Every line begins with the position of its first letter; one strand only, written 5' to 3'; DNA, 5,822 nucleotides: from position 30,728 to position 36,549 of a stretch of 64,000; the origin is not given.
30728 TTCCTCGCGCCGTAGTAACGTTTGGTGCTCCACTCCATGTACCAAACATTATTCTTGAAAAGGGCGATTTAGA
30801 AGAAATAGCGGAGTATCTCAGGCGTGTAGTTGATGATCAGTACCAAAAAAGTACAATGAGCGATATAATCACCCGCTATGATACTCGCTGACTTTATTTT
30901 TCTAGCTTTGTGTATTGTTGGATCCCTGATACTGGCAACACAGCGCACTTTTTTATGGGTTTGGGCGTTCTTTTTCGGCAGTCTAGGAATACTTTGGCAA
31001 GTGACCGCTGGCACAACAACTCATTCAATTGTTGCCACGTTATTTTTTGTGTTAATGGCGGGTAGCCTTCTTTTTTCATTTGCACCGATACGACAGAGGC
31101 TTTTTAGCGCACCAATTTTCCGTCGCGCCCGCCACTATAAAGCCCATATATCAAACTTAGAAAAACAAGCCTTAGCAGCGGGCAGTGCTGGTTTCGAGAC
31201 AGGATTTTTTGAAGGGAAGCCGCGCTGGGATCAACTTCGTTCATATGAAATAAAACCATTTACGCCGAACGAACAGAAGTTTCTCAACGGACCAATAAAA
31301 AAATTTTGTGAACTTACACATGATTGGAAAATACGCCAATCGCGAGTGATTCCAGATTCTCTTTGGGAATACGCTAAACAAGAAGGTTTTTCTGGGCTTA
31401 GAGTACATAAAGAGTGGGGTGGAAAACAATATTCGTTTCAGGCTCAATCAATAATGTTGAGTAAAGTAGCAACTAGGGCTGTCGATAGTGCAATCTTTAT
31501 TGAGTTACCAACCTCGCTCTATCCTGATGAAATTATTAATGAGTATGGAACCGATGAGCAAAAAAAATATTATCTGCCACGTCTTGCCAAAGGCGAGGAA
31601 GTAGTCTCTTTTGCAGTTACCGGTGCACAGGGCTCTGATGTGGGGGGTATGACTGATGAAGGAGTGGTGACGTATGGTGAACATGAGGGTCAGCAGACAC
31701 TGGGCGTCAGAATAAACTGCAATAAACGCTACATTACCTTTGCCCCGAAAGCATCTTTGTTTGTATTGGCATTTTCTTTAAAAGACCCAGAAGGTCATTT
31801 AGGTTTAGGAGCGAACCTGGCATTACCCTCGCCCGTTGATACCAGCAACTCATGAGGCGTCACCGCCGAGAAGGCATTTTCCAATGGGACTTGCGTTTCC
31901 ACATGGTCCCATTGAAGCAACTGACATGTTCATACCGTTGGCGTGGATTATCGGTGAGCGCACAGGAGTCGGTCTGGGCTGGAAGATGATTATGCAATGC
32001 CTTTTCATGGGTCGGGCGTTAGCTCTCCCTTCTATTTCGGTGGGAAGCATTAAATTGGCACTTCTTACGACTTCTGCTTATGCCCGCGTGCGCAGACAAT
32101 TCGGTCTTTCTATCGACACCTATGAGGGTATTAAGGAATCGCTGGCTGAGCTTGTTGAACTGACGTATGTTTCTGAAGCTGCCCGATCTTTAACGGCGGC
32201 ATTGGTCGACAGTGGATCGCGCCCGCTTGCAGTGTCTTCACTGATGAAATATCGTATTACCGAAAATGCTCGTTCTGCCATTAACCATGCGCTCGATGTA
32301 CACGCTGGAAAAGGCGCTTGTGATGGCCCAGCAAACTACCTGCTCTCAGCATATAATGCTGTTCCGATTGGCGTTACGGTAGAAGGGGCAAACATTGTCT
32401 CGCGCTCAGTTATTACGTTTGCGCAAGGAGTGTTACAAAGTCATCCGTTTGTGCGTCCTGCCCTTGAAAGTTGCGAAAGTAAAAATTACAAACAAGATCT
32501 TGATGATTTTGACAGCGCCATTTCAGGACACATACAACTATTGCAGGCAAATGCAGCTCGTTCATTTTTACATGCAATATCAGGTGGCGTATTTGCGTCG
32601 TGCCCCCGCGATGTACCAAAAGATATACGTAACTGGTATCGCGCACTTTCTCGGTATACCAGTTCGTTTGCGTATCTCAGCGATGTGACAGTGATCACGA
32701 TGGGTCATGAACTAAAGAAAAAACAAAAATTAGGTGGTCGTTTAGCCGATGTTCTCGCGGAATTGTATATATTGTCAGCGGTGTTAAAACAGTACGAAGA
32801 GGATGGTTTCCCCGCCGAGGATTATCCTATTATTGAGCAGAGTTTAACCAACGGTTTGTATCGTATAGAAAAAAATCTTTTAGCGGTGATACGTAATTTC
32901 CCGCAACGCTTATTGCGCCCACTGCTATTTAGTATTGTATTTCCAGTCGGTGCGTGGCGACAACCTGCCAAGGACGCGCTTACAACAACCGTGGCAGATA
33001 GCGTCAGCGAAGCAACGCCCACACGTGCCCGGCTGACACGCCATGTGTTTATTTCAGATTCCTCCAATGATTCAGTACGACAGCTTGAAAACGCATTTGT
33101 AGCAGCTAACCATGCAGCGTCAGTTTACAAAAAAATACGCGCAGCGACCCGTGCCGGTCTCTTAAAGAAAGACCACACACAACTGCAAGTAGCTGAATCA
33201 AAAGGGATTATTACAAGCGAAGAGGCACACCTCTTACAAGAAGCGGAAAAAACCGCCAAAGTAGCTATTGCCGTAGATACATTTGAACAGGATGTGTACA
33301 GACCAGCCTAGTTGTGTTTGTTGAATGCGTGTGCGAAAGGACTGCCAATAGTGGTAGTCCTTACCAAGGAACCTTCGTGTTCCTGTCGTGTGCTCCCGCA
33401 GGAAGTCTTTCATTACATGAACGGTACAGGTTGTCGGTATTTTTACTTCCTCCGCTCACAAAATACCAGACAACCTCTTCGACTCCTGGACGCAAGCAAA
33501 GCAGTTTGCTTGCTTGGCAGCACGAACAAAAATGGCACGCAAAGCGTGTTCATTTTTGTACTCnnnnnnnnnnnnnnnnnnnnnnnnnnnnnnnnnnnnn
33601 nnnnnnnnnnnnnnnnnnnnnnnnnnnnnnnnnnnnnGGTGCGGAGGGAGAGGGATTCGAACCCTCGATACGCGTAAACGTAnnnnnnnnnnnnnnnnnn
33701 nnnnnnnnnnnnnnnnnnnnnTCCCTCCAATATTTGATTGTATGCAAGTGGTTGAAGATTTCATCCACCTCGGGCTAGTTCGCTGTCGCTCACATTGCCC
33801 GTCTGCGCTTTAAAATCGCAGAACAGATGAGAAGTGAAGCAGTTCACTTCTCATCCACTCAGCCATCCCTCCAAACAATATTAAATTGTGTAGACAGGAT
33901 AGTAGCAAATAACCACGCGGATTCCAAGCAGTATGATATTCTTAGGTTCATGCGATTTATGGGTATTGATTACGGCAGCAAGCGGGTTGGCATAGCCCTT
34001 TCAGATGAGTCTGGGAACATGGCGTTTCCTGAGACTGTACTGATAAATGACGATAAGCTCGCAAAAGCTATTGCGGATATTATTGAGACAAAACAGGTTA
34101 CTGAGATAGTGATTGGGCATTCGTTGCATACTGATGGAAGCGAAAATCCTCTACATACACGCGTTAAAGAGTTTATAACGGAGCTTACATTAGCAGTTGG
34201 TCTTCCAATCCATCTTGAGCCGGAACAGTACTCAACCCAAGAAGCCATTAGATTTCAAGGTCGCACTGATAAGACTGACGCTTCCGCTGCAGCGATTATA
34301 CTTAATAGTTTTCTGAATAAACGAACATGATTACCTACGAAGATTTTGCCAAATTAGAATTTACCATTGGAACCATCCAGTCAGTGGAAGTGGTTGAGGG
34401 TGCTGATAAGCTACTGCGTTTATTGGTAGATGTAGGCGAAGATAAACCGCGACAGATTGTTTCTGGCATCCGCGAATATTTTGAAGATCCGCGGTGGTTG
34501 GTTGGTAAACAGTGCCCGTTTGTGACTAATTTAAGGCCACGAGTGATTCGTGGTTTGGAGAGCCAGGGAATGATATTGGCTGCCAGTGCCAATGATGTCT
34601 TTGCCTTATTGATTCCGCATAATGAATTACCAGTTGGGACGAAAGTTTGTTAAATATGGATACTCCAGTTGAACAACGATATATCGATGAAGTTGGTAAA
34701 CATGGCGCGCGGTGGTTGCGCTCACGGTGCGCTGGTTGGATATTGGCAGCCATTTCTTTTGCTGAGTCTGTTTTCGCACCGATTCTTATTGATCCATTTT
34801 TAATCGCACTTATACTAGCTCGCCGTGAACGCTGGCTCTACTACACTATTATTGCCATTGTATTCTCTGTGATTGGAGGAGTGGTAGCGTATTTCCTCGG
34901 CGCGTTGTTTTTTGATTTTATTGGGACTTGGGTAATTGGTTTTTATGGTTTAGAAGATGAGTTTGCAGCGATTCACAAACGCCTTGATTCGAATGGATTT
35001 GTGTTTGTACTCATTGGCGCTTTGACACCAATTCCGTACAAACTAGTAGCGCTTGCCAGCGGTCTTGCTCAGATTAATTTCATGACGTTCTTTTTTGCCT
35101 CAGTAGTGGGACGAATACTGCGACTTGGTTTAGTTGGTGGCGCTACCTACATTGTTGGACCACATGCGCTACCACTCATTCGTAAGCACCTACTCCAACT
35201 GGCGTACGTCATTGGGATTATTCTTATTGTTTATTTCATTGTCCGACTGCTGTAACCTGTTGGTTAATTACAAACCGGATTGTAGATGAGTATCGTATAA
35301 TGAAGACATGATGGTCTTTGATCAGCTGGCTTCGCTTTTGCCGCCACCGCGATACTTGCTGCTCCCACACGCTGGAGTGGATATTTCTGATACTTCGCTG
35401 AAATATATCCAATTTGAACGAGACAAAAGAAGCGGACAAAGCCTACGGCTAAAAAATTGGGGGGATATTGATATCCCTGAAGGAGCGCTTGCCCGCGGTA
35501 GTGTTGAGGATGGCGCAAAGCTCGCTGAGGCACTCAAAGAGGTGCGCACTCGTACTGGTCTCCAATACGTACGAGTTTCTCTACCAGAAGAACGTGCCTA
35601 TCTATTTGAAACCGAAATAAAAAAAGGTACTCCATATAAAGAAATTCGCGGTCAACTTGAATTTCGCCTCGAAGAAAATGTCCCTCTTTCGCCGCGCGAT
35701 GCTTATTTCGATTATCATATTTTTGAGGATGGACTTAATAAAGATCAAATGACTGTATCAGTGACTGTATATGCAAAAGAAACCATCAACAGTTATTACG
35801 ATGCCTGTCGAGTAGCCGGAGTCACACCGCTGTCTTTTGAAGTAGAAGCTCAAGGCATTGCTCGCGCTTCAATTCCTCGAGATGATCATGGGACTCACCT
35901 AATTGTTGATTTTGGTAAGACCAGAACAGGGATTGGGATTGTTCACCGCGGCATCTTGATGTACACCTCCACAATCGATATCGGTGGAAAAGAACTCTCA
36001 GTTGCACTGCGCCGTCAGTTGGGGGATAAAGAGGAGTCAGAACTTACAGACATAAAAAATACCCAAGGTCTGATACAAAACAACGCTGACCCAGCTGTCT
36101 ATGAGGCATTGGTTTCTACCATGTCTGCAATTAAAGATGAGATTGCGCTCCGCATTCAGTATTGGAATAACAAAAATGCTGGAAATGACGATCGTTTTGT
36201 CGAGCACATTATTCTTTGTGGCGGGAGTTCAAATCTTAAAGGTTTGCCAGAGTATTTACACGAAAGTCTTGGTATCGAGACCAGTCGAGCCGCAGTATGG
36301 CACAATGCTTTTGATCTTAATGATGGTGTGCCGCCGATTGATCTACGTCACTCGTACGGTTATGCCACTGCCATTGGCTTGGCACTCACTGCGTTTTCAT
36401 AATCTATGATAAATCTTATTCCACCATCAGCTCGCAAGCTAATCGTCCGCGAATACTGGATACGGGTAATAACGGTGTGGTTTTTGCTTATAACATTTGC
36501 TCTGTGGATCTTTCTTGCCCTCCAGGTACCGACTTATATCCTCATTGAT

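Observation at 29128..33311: Three consecutive acyl-handling genes, including an E. coli FadE-type acyl-CoA dehydrogenase, in a genome that looks otherwise minimal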

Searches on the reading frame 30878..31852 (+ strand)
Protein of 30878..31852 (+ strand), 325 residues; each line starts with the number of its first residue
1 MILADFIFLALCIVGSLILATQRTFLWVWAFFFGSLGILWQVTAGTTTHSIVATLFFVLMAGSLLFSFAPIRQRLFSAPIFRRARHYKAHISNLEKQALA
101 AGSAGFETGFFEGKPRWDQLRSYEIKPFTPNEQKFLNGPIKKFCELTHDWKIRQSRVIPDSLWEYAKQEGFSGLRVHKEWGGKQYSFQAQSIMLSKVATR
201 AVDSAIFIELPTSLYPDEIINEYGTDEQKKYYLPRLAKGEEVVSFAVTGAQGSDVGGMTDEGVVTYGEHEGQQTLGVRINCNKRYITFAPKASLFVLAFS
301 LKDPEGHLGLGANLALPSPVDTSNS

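Call 7: search_protein_families(library=pfam, proteins=[window:30878-31852:+], max_evalue=0.01)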
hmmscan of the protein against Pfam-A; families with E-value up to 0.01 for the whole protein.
window:30878-31852:+ (325 aa): 1 family
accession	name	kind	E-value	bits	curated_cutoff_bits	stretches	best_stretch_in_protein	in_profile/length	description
PF02771.21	Acyl-CoA_dh_N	-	7.4e-16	59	22.9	1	148-240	24-113/113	Acyl-CoA dehydrogenase, N-terminal domain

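Call 68: search_protein_families(library=ncbifam, proteins=[window:30878-31852:+], max_evalue=0.001)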
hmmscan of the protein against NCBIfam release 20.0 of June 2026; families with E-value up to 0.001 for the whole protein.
window:30878-31852:+ (325 aa): 10 families
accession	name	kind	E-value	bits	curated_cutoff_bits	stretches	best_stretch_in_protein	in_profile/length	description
NF009586.0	PRK13026.1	subfamily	5.9e-79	266.3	608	1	54-310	4-262/777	acyl-CoA dehydrogenase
NF007000.1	PRK09463.1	subfamily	1.5e-75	254.9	600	1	90-313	5-230/726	acyl-CoA dehydrogenase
NF038187.1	FadE_coli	exception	2.8e-73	247.3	1300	1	31-311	21-303/816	acyl-CoA dehydrogenase FadE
NF042972.1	AcrlCoAredClosAcrC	equivalog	1.3e-14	53.7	640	1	151-306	30-175/378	acryloyl-CoA reductase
NF053553.1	prodigi_MBC_PigA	equivalog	1.6e-13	50.5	500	1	154-312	33-185/381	prodigiosin MBC biosynthesis dehydrogenase PigA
NF045652.1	ProlPCPDhRedW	equivalog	2.7e-12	46.2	650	1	162-313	36-181/376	L-prolyl-[peptidyl-carrier protein] dehydrogenase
NF045552.1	GlutCoADH_Des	equivalog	9.4e-09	34.9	470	1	168-297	48-169/387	glutaryl-CoA dehydrogenase Acd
NF058590.1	AcCoDHFadEBacil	equivalog_domain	7.9e-07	28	600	1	200-297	95-186/586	acyl-CoA dehydrogenase FadE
NF042439.1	SulpropCoADesulf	equivalog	1.5e-06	27.2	600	1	164-316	31-175/379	3-sulfinopropanoyl-CoA desulfinase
NF008997.0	PRK12341.1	equivalog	2.6e-05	23.5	537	1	152-295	32-165/382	acyl-CoA dehydrogenase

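Call 81: list_cluster_members(proteins=[P0002, window:30878-31852:+, window:35308-36399:+])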
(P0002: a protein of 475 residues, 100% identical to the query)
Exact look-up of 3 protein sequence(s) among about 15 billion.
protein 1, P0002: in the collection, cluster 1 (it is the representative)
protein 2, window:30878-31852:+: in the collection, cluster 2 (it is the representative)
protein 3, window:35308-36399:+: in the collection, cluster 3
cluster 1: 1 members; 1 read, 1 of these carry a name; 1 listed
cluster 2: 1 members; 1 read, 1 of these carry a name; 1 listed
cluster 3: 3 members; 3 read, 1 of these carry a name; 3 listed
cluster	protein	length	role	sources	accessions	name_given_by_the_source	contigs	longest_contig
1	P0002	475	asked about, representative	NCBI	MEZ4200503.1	MAG: acyl-CoA dehydrogenase domain-containing protein [Candidatus Paceibacterota ...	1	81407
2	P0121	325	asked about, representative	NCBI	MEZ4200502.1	MAG: acyl-CoA dehydrogenase family protein [Candidatus Paceibacterota bacterium]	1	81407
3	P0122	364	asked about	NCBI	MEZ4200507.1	MAG: pilus assembly protein PilM [Candidatus Paceibacterota bacterium]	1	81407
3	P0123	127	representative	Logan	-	-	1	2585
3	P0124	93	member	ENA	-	-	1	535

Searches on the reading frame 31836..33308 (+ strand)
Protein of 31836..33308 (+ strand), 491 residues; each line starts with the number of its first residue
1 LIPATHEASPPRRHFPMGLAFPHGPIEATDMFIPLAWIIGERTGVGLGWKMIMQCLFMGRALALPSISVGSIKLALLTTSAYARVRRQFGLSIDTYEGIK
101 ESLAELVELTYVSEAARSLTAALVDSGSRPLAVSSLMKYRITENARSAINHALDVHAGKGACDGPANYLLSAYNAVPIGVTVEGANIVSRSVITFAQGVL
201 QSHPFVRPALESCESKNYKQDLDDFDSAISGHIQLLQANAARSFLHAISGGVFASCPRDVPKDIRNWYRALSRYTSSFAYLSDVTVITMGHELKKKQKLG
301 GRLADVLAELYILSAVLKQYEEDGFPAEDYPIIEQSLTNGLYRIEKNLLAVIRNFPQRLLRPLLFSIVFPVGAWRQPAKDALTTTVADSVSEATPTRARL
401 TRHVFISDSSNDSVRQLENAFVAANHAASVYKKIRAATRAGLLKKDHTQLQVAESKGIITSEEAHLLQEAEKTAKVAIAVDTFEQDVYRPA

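Call 7: search_protein_families(library=pfam, proteins=[window:31836-33308:+], max_evalue=0.01)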
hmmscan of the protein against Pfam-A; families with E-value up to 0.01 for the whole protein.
window:31836-33308:+ (491 aa): 2 families
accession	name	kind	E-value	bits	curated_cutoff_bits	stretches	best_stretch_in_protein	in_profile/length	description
PF09317.16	ACDH_C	-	4.7e-80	269.7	25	1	201-483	2-284/284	Acyl-CoA dehydrogenase, C-terminal, bacterial type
PF00441.29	Acyl-CoA_dh_1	-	2e-12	48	22.4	1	48-193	3-145/150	Acyl-CoA dehydrogenase, C-terminal domain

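Call 68: search_protein_families(library=ncbifam, proteins=[window:31836-33308:+], max_evalue=0.001)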
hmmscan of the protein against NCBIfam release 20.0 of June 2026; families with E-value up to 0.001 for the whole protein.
window:31836-33308:+ (491 aa): 11 families
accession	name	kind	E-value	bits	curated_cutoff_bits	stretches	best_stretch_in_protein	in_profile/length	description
NF007000.1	PRK09463.1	subfamily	6.6e-148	494.2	600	1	11-487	248-724/726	acyl-CoA dehydrogenase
NF009586.0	PRK13026.1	subfamily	3.6e-142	475.3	608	1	2-487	273-760/777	acyl-CoA dehydrogenase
NF038187.1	FadE_coli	exception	1.1e-130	437.2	1300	1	11-486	323-797/816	acyl-CoA dehydrogenase FadE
NF058590.1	AcCoDHFadEBacil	equivalog_domain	7e-10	38.1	600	1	30-135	230-331/586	acyl-CoA dehydrogenase FadE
NF042972.1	AcrlCoAredClosAcrC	equivalog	7.8e-09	34.7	640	1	33-161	218-342/378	acryloyl-CoA reductase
NF042439.1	SulpropCoADesulf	equivalog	2e-07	30.1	600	1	12-161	186-336/379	3-sulfinopropanoyl-CoA desulfinase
NF045652.1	ProlPCPDhRedW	equivalog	4.6e-07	29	650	1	22-194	205-370/376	L-prolyl-[peptidyl-carrier protein] dehydrogenase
NF043006.1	CyhCrbnylCoADH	equivalog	2.2e-05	23.7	650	1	46-194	227-372/380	cyclohexane-1-carbonyl-CoA dehydrogenase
NF045552.1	GlutCoADH_Des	equivalog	0.00017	20.9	470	1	22-197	209-379/387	glutaryl-CoA dehydrogenase Acd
NF052270.1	Staph_DH_FadE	equivalog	0.00019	20.3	600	1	49-161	248-359/400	acyl-CoA dehydrogenase FadE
NF050027.1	acylCoADhIpdE2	equivalog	0.0005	19.7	450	0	61-158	181-273/311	acyl-CoA dehydrogenase IpdE2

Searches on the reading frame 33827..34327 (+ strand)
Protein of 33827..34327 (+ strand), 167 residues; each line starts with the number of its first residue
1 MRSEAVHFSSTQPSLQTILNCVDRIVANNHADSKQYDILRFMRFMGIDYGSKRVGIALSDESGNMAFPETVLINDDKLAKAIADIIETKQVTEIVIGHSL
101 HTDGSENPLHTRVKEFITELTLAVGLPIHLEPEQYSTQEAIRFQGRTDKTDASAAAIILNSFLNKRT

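Call 56: search_protein_families(library=pfam, proteins=[window:33827-34327:+], max_evalue=0.0001)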
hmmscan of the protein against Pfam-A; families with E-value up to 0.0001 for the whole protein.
window:33827-34327:+ (167 aa): 1 family
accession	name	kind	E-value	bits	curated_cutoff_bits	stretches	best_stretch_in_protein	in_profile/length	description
PF03652.20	RuvX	-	2.5e-28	99.5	29.2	1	42-164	1-133/134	Holliday junction resolvase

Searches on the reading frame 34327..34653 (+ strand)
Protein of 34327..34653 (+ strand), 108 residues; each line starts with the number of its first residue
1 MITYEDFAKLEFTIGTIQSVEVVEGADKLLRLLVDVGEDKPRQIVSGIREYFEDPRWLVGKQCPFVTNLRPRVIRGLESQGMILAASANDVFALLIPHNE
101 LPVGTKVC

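Call 40: find_encoding_contigs(protein=window:34327-34653:+, flank=10000, max_places=6)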
Protein window:34327-34653:+ (108 aa): no gene with exactly this product is on record in the collection.

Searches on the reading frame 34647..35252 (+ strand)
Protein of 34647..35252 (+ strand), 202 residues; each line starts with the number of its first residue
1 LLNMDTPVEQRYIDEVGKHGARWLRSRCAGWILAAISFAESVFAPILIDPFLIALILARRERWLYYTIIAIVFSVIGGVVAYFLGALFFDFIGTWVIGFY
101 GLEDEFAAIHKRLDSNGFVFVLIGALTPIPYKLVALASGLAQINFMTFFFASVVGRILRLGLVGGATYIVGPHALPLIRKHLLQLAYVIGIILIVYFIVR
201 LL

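Call 56: search_protein_families(library=pfam, proteins=[window:34647-35252:+], max_evalue=0.0001)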
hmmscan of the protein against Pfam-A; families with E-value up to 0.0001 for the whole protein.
window:34647-35252:+ (202 aa): 1 family
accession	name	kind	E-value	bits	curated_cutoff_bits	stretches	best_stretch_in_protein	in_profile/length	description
PF09335.16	VTT_dom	-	5.9e-14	53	33.9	1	59-163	14-117/123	VTT domain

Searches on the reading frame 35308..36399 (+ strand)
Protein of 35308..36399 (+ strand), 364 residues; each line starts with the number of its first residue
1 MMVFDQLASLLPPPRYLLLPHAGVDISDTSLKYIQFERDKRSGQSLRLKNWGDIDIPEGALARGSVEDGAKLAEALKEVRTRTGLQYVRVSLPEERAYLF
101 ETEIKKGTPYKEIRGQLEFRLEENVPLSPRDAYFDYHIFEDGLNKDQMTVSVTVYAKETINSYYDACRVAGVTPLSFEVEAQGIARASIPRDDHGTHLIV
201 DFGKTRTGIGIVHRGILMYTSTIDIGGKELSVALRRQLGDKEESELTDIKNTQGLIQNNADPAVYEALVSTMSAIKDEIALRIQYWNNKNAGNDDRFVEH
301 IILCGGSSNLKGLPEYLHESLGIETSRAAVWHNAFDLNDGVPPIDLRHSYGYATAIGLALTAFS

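Call 56: search_protein_families(library=pfam, proteins=[window:35308-36399:+], max_evalue=0.0001)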
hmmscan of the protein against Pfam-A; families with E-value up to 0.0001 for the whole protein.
window:35308-36399:+ (364 aa): 4 families
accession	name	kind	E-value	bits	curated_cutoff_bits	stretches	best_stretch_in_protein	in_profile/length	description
PF11104.14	PilM_2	-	2.4e-28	99.5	27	1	23-363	1-340/340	Type IV pilus assembly protein PilM;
PF14450.12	FtsA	-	9.7e-06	26.4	31.8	1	199-357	2-127/127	Cell division protein FtsA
PF06723.19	MreB_Mbl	-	1.2e-05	24.7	27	0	263-328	241-304/327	MreB/Mbl protein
PF00022.25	Actin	-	3e-05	23.2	27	0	155-241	128-190/410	Actin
